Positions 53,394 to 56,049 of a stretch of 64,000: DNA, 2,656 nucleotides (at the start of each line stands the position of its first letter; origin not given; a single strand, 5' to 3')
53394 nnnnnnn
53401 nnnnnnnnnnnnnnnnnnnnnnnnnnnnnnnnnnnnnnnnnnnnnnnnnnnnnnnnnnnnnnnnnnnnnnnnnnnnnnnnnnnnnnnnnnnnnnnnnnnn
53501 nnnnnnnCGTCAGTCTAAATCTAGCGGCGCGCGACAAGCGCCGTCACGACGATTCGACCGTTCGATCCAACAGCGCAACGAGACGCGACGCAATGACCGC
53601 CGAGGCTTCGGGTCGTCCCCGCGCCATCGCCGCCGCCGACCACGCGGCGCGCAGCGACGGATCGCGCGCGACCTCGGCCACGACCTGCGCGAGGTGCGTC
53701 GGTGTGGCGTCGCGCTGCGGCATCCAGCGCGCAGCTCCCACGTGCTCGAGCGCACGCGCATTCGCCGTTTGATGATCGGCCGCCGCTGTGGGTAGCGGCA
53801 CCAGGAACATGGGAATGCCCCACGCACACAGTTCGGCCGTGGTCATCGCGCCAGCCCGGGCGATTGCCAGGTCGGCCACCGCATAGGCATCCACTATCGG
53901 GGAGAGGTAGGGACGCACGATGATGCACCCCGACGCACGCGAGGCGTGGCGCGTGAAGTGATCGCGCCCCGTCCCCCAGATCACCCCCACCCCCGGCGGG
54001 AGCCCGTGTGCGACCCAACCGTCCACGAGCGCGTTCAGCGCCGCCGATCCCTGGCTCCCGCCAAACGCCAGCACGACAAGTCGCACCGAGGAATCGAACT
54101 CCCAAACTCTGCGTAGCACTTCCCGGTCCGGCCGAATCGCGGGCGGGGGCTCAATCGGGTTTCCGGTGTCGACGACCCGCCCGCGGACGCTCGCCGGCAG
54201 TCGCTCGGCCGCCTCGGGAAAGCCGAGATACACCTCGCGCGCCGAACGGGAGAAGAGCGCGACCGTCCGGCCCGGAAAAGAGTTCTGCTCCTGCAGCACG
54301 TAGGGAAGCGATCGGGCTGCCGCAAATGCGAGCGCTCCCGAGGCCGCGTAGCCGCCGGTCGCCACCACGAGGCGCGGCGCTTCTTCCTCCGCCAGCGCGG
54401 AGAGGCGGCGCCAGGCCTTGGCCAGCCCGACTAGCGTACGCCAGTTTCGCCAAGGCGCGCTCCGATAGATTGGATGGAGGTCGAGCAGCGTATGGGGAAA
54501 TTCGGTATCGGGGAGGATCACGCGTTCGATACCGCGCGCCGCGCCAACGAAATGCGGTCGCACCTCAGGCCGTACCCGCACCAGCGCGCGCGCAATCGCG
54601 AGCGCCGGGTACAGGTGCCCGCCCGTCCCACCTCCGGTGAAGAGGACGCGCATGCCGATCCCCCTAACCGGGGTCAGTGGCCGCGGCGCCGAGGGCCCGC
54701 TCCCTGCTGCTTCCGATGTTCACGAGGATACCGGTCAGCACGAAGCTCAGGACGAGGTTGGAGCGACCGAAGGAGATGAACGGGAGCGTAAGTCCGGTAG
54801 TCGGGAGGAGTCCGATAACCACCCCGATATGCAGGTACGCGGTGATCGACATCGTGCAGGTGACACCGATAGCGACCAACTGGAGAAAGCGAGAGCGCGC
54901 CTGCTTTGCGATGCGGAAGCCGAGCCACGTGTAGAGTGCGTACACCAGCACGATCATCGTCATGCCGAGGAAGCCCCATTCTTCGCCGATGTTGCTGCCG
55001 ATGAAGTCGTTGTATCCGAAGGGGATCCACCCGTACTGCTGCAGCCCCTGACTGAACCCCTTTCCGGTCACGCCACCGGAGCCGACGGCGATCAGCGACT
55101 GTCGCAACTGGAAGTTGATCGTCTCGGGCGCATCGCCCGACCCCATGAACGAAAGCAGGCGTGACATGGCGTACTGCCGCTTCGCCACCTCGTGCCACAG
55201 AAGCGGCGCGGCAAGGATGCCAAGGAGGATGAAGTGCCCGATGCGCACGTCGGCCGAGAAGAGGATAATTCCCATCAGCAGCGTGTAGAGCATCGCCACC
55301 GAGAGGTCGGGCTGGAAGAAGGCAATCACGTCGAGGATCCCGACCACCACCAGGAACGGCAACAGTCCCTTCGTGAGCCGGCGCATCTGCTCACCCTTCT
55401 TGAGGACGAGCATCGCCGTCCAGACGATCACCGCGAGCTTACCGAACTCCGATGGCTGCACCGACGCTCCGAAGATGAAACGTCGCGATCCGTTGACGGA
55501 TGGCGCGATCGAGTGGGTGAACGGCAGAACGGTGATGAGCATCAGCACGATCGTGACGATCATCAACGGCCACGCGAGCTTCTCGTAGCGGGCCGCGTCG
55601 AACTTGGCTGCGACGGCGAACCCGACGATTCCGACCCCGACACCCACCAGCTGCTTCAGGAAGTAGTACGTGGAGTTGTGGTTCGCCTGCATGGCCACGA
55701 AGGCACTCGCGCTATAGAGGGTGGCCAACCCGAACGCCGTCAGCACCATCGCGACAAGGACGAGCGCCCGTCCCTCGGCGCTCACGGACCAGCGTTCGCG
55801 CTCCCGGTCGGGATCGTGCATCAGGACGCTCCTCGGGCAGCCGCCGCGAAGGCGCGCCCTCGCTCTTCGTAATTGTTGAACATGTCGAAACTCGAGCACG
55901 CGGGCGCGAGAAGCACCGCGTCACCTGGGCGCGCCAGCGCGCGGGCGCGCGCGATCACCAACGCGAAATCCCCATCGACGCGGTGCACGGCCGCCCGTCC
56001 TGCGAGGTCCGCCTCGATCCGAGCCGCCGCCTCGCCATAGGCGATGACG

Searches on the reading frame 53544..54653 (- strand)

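Call 34: search_protein_families(library=pfam, proteins=[window:53544-54653:-], max_evalue=0.0001)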
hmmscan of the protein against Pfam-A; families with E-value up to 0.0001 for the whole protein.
window:53544-54653:- (369 aa): 2 families
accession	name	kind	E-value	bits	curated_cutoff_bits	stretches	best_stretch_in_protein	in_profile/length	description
PF04101.22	Glyco_tran_28_C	-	2.7e-26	93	22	1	193-342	1-154/166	Glycosyltransferase family 28 C-terminal domain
PF03033.26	Glyco_transf_28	-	3.4e-22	79.5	26.2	1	3-142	1-138/139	Glycosyltransferase family 28 N-terminal domain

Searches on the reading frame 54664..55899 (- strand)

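Call 34: search_protein_families(library=pfam, proteins=[window:54664-55899:-], max_evalue=0.0001)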
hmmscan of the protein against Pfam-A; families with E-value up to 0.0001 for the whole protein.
window:54664-55899:- (411 aa): 1 family
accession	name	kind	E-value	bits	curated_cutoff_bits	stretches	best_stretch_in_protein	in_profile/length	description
PF01098.24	FTSW_RODA_SPOVE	-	1e-75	255.4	26.4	1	46-398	4-353/356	Cell cycle protein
